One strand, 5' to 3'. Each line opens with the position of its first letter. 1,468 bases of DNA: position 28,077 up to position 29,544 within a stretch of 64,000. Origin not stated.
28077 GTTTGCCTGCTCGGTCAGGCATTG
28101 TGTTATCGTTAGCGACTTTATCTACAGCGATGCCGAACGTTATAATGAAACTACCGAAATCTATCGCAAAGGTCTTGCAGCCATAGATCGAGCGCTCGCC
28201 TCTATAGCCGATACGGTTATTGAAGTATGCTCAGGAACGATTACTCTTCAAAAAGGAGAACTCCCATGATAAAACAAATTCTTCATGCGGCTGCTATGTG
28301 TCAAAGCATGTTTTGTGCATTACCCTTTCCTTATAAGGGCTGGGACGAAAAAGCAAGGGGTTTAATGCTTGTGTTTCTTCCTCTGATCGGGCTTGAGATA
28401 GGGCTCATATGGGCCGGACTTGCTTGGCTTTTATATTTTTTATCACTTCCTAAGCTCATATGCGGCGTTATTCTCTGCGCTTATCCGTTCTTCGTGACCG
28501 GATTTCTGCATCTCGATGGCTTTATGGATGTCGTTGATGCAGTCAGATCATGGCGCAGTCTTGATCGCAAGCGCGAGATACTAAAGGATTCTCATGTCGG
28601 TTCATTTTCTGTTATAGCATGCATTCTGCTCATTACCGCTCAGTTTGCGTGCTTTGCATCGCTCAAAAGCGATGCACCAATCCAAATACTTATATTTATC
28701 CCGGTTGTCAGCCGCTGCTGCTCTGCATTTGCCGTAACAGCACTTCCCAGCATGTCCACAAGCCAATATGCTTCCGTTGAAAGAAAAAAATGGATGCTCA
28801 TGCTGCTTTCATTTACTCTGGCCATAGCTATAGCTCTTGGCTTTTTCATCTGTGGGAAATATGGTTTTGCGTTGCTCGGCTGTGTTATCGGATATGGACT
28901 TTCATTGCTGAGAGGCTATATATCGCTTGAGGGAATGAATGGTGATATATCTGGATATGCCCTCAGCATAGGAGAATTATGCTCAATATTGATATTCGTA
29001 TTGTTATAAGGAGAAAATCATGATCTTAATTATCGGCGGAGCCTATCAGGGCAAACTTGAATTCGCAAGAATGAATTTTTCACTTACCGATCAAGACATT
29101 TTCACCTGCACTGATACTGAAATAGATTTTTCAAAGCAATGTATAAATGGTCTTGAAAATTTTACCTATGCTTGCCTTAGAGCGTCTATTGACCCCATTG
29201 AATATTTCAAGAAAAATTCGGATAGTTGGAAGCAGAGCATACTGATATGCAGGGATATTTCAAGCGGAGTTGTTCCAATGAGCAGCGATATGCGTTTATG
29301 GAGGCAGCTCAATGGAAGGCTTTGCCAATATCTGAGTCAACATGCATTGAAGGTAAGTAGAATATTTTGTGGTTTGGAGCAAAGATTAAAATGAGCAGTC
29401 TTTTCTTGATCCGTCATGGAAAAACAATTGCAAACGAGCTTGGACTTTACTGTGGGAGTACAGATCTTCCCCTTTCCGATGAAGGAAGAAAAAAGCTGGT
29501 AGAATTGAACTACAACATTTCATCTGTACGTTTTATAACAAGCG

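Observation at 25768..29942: Self-contained cobamide lower-ligand remodelling cassette headed by a CbiR-like TIM-barrel gene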

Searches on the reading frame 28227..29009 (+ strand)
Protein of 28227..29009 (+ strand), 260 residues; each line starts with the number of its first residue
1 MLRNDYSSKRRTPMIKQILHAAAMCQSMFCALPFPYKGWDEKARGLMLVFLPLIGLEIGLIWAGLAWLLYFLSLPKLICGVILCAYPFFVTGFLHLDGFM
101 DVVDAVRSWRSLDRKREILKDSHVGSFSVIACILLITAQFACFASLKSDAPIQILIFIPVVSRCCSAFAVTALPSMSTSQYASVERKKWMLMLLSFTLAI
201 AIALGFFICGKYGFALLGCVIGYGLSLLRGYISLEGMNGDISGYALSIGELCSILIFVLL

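Call 3: search_protein_families(library=pfam, proteins=[window:28227-29009:+], max_evalue=0.01)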
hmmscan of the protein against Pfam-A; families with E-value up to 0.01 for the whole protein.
window:28227-29009:+ (260 aa): 1 family
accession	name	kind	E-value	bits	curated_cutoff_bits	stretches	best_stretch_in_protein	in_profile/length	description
PF02654.20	CobS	-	9.4e-40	137.4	23.2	1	27-254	3-206/207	Cobalamin-5-phosphate synthase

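Call 4: search_protein_families(library=ncbifam, proteins=[window:28227-29009:+], max_evalue=0.01)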
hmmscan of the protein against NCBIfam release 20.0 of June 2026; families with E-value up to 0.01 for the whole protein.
window:28227-29009:+ (260 aa): 6 families
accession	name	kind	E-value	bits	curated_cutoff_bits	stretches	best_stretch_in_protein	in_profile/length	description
NF001282.0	PRK00235.2-4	equivalog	2.1e-22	79.8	342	1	39-257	43-278/286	adenosylcobinamide-GDP ribazoletransferase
NF001278.0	PRK00235.1-5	equivalog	4.2e-19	69.2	252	1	28-256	11-240/246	adenosylcobinamide-GDP ribazoletransferase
TIGR00317.1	cobS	equivalog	2.2e-18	67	110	1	29-255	12-239/241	adenosylcobinamide-GDP ribazoletransferase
NF001279.0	PRK00235.2-1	equivalog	2.9e-18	66.3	282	1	27-251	10-238/248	adenosylcobinamide-GDP ribazoletransferase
NF001277.0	PRK00235.1-3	equivalog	3.4e-18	66.2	273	1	28-258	14-250/255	adenosylcobinamide-GDP ribazoletransferase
NF001276.0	PRK00235.1-2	equivalog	3.4e-18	66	322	1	50-255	40-254/260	adenosylcobinamide-GDP ribazoletransferase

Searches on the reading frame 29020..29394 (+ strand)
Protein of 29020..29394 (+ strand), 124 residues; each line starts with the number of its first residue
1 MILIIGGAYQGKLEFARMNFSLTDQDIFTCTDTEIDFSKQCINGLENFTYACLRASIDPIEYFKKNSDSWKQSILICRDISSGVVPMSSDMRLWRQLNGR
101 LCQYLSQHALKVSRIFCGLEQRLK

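Call 3: search_protein_families(library=pfam, proteins=[window:29020-29394:+], max_evalue=0.01)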
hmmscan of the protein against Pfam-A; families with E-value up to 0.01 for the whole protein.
window:29020-29394:+ (124 aa): 1 family
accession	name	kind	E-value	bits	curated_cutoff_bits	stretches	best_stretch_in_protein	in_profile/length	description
PF02283.22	CobU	-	3.8e-07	30.2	27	1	69-122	114-167/168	Cobinamide kinase / cobinamide phosphate guanyltransferase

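Call 4: search_protein_families(library=ncbifam, proteins=[window:29020-29394:+], max_evalue=0.01)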
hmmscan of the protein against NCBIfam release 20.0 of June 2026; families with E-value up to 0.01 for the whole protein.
window:29020-29394:+ (124 aa): 1 family
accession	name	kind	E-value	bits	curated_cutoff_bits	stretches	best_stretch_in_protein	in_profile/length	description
NF004469.0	PRK05800.1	equivalog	3.1e-07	30.2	161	1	69-124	115-170/173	bifunctional adenosylcobinamide kinase/adenosylcobinamide-phosphate guanylyltransferase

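Call 81: find_homologous_proteins(query=window:29020-29391:+, max_evalue=0.001)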
Query window:29020-29391:+ (124 aa): 1653 proteins with E <= 0.001 among 1659 candidates; the best 120 are listed.
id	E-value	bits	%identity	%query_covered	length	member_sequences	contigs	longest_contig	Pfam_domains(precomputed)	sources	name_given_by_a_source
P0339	1.9e-78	278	100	100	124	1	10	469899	PF02283.23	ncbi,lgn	-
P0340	2.0e-52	194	69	100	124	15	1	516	PF02283.23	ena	-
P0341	3.3e-52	194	66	100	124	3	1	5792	PF02283.23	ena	-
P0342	4.9e-52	193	68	100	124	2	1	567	PF02283.23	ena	-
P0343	5.0e-52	193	68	100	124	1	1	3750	PF02283.23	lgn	-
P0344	7.9e-52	192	68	100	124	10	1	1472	PF02283.23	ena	-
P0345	1.9e-51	191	66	100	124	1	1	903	PF02283.23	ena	-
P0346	2.6e-51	191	65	100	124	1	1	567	PF02283.23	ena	-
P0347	2.6e-51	191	69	100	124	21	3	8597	PF02283.23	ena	-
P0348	3.6e-51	190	67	100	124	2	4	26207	PF02283.23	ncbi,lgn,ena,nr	ncbi:MAG: bifunctional adenosylcobinamide kinase/adenosylcobinamide-phosphate guanylyltransferase [F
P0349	3.9e-51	190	66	100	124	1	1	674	PF02283.23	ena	-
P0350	5.0e-51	190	66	100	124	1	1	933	PF02283.23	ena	-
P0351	5.1e-51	190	66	100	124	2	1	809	PF02283.23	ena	-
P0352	6.8e-51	189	66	100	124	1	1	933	PF02283.23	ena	-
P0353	9.5e-51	189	66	100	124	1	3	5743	PF02283.23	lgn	-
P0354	9.6e-51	189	66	100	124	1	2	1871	PF02283.23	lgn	-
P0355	1.0e-50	189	65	100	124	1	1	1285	PF02283.23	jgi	-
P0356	1.0e-50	189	65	100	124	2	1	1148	PF02283.23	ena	-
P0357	1.3e-50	189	65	100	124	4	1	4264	PF02283.23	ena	-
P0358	1.7e-50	188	66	100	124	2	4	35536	PF02283.23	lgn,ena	-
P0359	2.0e-50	188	66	100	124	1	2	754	PF02283.23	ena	-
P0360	2.6e-50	188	65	100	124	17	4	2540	PF02283.23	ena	-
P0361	3.5e-50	187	65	100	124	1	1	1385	PF02283.23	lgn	-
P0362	3.9e-50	187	66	100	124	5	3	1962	PF02283.23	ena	-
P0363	4.7e-50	187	65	100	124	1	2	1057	PF02283.23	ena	-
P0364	4.9e-50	187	67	100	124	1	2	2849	PF02283.23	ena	-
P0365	7.1e-50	186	65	100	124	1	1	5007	PF02283.23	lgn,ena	-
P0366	7.1e-50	186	65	100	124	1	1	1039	PF02283.23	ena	-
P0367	8.9e-50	186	62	100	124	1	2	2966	PF02283.23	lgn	-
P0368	8.9e-50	186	65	100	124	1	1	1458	PF02283.23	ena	-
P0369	8.9e-50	186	65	100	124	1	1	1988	PF02283.23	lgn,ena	-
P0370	9.2e-50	186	64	100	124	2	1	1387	PF02283.23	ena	-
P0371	9.4e-50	186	65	100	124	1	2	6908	PF02283.23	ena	-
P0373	1.1e-49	186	63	100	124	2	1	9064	PF02283.23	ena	-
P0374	1.1e-49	185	65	100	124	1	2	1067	PF02283.23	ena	-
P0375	1.2e-49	185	65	100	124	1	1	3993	PF02283.23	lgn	-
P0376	1.3e-49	185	65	100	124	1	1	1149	PF02283.23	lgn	-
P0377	1.4e-49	185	65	100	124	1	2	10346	PF02283.23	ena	-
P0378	1.4e-49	185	65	100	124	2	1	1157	PF02283.23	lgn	-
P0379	1.4e-49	185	65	100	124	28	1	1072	PF02283.23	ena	-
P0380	1.7e-49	185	65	100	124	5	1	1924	PF02283.23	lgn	-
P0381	1.8e-49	185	66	100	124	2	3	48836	PF02283.23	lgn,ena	-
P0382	1.9e-49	185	65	100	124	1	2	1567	PF02283.23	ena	-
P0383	2.3e-49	184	60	100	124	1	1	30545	PF02283.23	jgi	-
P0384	2.3e-49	184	64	100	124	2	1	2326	PF02283.23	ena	-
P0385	2.3e-49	184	66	100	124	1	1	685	PF02283.23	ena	-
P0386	2.5e-49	184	68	100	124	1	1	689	PF02283.23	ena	-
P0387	2.8e-49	184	65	100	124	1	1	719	PF02283.23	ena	-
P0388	3.2e-49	184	67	100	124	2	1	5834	PF02283.23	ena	-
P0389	3.5e-49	184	65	100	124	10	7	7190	PF02283.23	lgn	-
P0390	4.0e-49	184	65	100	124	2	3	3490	PF02283.23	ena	-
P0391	4.5e-49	184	64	100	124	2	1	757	PF02283.23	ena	-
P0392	4.6e-49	184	66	100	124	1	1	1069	PF02283.23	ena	-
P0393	4.6e-49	184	65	100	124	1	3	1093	PF02283.23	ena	-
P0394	5.2e-49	183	65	100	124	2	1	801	PF02283.23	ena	-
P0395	5.4e-49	183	66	100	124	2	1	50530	PF02283.23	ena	-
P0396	6.2e-49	183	65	100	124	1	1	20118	PF02283.23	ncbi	-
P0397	6.6e-49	183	66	100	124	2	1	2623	PF02283.23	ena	-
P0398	6.7e-49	183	66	100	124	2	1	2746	PF02283.23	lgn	-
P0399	6.9e-49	183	64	100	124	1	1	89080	PF02283.23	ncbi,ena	-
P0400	8.6e-49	183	66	100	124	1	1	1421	PF02283.23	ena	-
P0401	8.8e-49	183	64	100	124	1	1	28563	PF02283.23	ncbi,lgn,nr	ncbi:MAG: bifunctional adenosylcobinamide kinase/adenosylcobinamide-phosphate guanylyltransferase [E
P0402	9.9e-49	182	65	100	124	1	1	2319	PF02283.23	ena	-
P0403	1.0e-48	182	65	100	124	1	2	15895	PF02283.23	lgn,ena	-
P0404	1.2e-48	182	61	100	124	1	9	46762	PF02283.23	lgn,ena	-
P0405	1.3e-48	182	65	100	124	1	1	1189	PF02283.23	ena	-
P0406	1.7e-48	182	65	100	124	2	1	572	PF02283.23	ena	-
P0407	1.7e-48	182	64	100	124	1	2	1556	PF02283.23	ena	-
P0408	1.7e-48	182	66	100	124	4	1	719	PF02283.23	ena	-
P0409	1.7e-48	182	63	100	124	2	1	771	PF02283.23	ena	-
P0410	1.8e-48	182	65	100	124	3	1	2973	PF02283.23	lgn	-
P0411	1.8e-48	182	64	100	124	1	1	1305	PF02283.23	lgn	-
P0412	1.9e-48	182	65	100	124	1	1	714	PF02283.23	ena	-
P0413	1.9e-48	182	65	100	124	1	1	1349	PF02283.23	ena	-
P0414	2.2e-48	181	64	100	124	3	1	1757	PF02283.23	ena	-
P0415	2.3e-48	181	65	100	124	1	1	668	PF02283.23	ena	-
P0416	2.3e-48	181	65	100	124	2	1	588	PF02283.23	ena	-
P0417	2.4e-48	181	67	100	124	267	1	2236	PF02283.23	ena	-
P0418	2.7e-48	181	62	100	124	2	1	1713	PF02283.23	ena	-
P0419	2.9e-48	181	64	100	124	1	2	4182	PF02283.23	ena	-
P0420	3.2e-48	181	61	100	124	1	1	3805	PF02283.23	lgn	-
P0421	3.3e-48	181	65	100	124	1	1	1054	PF02283.23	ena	-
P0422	3.3e-48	181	63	100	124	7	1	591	PF02283.23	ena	-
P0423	3.3e-48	181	60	100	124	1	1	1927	PF02283.23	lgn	-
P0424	3.4e-48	181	65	100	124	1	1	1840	PF02283.23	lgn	-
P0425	3.5e-48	181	64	100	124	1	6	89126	PF02283.23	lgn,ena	-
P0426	4.2e-48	180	59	100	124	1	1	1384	PF02283.23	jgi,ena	-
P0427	4.2e-48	180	64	100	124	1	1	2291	PF02283.23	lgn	-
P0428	4.3e-48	180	63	100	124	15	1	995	PF02283.23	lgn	-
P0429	4.5e-48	180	62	100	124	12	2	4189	PF02283.23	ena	-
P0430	4.5e-48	180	65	100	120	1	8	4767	PF02283.23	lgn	-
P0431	4.6e-48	180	63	100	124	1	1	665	PF02283.23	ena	-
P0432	4.7e-48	180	64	100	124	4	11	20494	PF02283.23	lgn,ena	-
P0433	4.9e-48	180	65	100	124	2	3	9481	PF02283.23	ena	-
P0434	6.0e-48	180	62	100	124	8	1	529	PF02283.23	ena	-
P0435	6.1e-48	180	65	100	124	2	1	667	PF02283.23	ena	-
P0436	6.3e-48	180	65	100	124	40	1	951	PF02283.23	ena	-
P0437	6.3e-48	180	64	100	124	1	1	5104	PF02283.23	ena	-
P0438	6.4e-48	180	63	100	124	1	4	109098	PF02283.23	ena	-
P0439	6.6e-48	180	63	100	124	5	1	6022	PF02283.23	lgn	-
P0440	8.3e-48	179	65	100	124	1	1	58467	PF02283.23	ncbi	-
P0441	8.3e-48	179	61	100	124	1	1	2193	PF02283.23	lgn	-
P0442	8.4e-48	179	62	100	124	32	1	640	PF02283.23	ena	-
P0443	8.6e-48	179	65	100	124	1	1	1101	PF02283.23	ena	-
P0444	8.8e-48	179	62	100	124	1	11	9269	PF02283.23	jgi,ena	-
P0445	8.9e-48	179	62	100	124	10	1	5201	PF02283.23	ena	-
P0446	9.0e-48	179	64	100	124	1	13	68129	PF02283.23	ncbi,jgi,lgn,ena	jgi:adenosyl cobinamide kinase/adenosyl cobinamide phosphate guanylyltransferase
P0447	9.2e-48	179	63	100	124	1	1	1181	PF02283.23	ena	-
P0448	1.0e-47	179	61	100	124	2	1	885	PF02283.23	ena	-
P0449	1.0e-47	179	65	100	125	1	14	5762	PF02283.23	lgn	-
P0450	1.2e-47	179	64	100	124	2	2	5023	PF02283.23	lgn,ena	-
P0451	1.2e-47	179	60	100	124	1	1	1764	PF02283.23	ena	-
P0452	1.2e-47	179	63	100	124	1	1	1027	PF02283.23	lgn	-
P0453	1.3e-47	179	62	100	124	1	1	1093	PF02283.23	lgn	-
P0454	1.3e-47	179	64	100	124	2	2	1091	PF02283.23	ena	-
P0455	1.4e-47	179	65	100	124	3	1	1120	PF02283.23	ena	-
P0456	1.4e-47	179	63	100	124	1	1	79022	PF02283.23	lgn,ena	-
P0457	1.5e-47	179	65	100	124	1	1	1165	PF02283.23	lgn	-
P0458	1.7e-47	178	61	100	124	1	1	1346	PF02283.23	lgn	-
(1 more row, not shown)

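Call 82: find_encoding_contigs(protein=P0339, flank=5000, max_places=4)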
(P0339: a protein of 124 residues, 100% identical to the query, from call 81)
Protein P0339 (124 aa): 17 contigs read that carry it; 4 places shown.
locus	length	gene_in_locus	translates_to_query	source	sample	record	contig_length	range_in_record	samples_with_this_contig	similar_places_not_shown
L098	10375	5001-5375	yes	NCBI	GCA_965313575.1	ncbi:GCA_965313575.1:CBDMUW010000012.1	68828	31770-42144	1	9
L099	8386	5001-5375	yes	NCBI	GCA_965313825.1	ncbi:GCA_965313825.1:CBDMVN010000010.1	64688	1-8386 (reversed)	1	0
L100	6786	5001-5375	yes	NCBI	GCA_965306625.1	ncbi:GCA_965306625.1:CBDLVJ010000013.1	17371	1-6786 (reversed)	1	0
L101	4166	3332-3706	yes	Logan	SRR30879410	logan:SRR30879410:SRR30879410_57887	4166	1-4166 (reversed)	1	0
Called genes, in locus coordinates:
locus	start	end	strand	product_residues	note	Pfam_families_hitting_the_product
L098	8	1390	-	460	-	PF13641:Glyco_tranf_2_3, PF00535:Glycos_transf_2, PF13506:Glyco_transf_21, PF13632:Glyco_trans_2_3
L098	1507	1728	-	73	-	-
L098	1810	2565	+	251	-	PF01261:AP_endonuc_2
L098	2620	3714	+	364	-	PF02277:DBI_PRT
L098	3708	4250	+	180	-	PF02283:CobU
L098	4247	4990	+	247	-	PF02654:CobS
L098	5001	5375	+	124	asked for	PF02283:CobU (faint)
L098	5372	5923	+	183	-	PF00300:His_Phos_1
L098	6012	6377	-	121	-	PF13630:SdpI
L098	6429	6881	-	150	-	PF00583:Acetyltransf_1, PF13673:Acetyltransf_10, PF13508:Acetyltransf_7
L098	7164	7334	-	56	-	-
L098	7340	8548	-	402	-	PF25198:Spore_GerAC_N, PF05504:Spore_GerAC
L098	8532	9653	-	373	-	PF03845:Spore_permease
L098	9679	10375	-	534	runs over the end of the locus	PF03323:GerA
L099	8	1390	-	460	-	PF13641:Glyco_tranf_2_3, PF00535:Glycos_transf_2, PF13506:Glyco_transf_21, PF13632:Glyco_trans_2_3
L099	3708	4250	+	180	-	PF02283:CobU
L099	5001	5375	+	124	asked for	PF02283:CobU (faint)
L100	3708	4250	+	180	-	PF02283:CobU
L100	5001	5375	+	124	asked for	PF02283:CobU (faint)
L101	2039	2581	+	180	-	PF02283:CobU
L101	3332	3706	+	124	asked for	PF02283:CobU (faint)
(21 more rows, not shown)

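Call 91: search_solved_structures(query=A3, max_evalue=1, show_alignments=1)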
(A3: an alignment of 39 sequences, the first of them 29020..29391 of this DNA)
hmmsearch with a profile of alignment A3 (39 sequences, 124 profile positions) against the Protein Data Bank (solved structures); distinct sequences matched with E-value up to 1: 10.
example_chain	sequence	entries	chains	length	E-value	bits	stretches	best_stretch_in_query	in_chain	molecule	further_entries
1c9k_A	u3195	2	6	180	4.9e-06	30.1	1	43-124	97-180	ADENOSYLCOBINAMIDE KINASE | ADENOSYLCOBINAMIDE KINASE/ADENOSYLCOBINAMIDE PHOSPHATE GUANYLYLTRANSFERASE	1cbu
7tm8_A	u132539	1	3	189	0.00058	23.4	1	71-124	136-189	Bifunctional adenosylcobalamin biosynthesis protein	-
8yes_A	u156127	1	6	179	0.0012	22.4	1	74-124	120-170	Bifunctional adenosylcobalamin biosynthesis protein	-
8yep_A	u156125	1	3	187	0.0014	22.2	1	74-124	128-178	Bifunctional adenosylcobalamin biosynthesis protein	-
8yk8_A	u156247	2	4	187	0.0014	22.1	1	74-124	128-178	Bifunctional adenosylcobalamin biosynthesis protein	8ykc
3dd4_A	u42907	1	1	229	0.16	15.6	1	3-80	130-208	Kv channel-interacting protein 4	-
7ukh_I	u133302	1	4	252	0.39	14.3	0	3-80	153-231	Isoform 2 of Kv channel-interacting protein 2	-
2ox8_A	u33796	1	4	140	0.4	14.2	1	55-104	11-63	Scavenger receptor with C-type lectin type I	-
7w6s_A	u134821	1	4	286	0.54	13.8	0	3-80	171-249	Kv channel-interacting protein 2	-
2ox9_A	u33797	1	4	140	0.79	13.3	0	56-102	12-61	Collectin placenta 1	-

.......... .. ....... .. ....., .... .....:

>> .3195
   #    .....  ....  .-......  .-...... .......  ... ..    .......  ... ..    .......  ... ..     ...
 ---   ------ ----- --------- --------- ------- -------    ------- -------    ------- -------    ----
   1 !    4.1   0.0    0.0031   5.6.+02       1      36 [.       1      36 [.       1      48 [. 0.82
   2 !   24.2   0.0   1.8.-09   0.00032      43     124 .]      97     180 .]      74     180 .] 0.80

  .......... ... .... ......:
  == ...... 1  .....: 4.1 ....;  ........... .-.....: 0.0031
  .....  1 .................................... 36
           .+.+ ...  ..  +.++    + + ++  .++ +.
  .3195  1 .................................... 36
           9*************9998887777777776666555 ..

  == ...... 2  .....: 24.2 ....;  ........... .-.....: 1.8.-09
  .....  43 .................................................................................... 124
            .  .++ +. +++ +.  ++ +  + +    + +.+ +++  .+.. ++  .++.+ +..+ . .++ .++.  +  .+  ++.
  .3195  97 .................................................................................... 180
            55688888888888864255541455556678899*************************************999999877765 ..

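Call 95: predict_structure(alignment_id=A3)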
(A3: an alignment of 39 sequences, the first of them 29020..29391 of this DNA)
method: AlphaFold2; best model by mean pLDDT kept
length: 124 residues; sequences in the alignment: 39
mean_pLDDT: 92.3   pTM: 0.86
mean pLDDT of the five models: 92.3, 90.8, 89.2, 87.6, 84.0
residues with pLDDT >= 90: 102; 70-90: 15; 50-70: 7; < 50: 0
segments of 3 or more residues with pLDDT < 50: none
pLDDT, mean of each block of 10 residues (from residue 1): 92 95 97 96 96 96 96 91 69 91 96 92 93
secondary structure, 60 per line:
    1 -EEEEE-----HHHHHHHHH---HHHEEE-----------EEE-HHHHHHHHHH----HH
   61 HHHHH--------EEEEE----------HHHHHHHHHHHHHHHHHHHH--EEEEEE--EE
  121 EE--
elements in order: E2-6 H12-20 E27-29 E41-43 H45-54 H59-65 E74-78 H89-108 E111-116 E119-122

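Call 98: fold_search(model_id=the predicted structure, library=pdb)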
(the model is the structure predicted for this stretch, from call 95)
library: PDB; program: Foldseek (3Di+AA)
matches with E <= 10: 961; with E <= 0.001: 24
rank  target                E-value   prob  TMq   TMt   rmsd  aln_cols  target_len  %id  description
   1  8ykc_A                1.7e-08  1.00  0.77  0.54   4.6       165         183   15  Crystal structure of adenosylcobinamide kinase / adenosylcobinamide phosphate guanylyltransferase complexed with GDP (released 2025-01-01)
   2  8yes_B                2.2e-08  1.00  0.80  0.57   4.8       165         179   14  Crystal structure of adenosylcobinamide kinase / adenosylcobinamide phosphate guanylyltransferase complexed with adeno (released 2025-01-01)
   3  8ykc_B                4.1e-08  1.00  0.77  0.56   4.4       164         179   15  Crystal structure of adenosylcobinamide kinase / adenosylcobinamide phosphate guanylyltransferase complexed with GDP (released 2025-01-01)
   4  8ykc_C                4.3e-08  1.00  0.76  0.61   4.4       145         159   16  Crystal structure of adenosylcobinamide kinase / adenosylcobinamide phosphate guanylyltransferase complexed with GDP (released 2025-01-01)
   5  8yk8                  4.6e-08  1.00  0.77  0.57   4.4       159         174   16  adenosylcobinamide kinase/adenosylcobinamide phosphate guanylyltransferase -C91S (released 2025-01-01)
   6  8yep_B                5.3e-08  1.00  0.79  0.59   4.5       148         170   16  Crystal structure of adenosylcobinamide kinase / adenosylcobinamide phosphate guanylyltransferase from Methylocapsa pa (released 2025-01-01)
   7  8yep_C                6.0e-08  1.00  0.77  0.61   4.3       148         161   17  Crystal structure of adenosylcobinamide kinase / adenosylcobinamide phosphate guanylyltransferase from Methylocapsa pa (released 2025-01-01)
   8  8yes_A                8.7e-08  1.00  0.80  0.57   4.8       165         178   14  Crystal structure of adenosylcobinamide kinase / adenosylcobinamide phosphate guanylyltransferase complexed with adeno (released 2025-01-01)
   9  8yep_A                8.7e-08  1.00  0.75  0.60   3.9       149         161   16  Crystal structure of adenosylcobinamide kinase / adenosylcobinamide phosphate guanylyltransferase from Methylocapsa pa (released 2025-01-01)
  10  1c9k_C                1.2e-07  1.00  0.76  0.58   5.3       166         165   18  THE THREE DIMENSIONAL STRUCTURE OF ADENOSYLCOBINAMIDE KINASE/ ADENOSYLCOBINAMIDE PHOSPHATE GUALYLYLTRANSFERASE (COBU)  (released 1999-08-18)
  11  7tm8_C                2.9e-07  1.00  0.73  0.55   6.4       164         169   18  Crystal structure of Bifunctional adenosylcobalamin biosynthesis protein from Klebsiella pneumoniae (released 2022-02-02)
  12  7tm8_A                2.9e-07  1.00  0.72  0.55   6.5       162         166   17  Crystal structure of Bifunctional adenosylcobalamin biosynthesis protein from Klebsiella pneumoniae (released 2022-02-02)
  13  1cbu_C                3.5e-07  1.00  0.70  0.50   5.4       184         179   16  ADENOSYLCOBINAMIDE KINASE/ADENOSYLCOBINAMIDE PHOSPHATE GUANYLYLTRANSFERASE (COBU) FROM SALMONELLA TYPHIMURIUM (released 1998-12-02)
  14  7tm8_B                6.2e-07  1.00  0.74  0.56   4.9       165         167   18  Crystal structure of Bifunctional adenosylcobalamin biosynthesis protein from Klebsiella pneumoniae (released 2022-02-02)
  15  1c9k_A                6.2e-07  1.00  0.71  0.54   4.7       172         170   17  THE THREE DIMENSIONAL STRUCTURE OF ADENOSYLCOBINAMIDE KINASE/ ADENOSYLCOBINAMIDE PHOSPHATE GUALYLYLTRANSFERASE (COBU)  (released 1999-08-18)
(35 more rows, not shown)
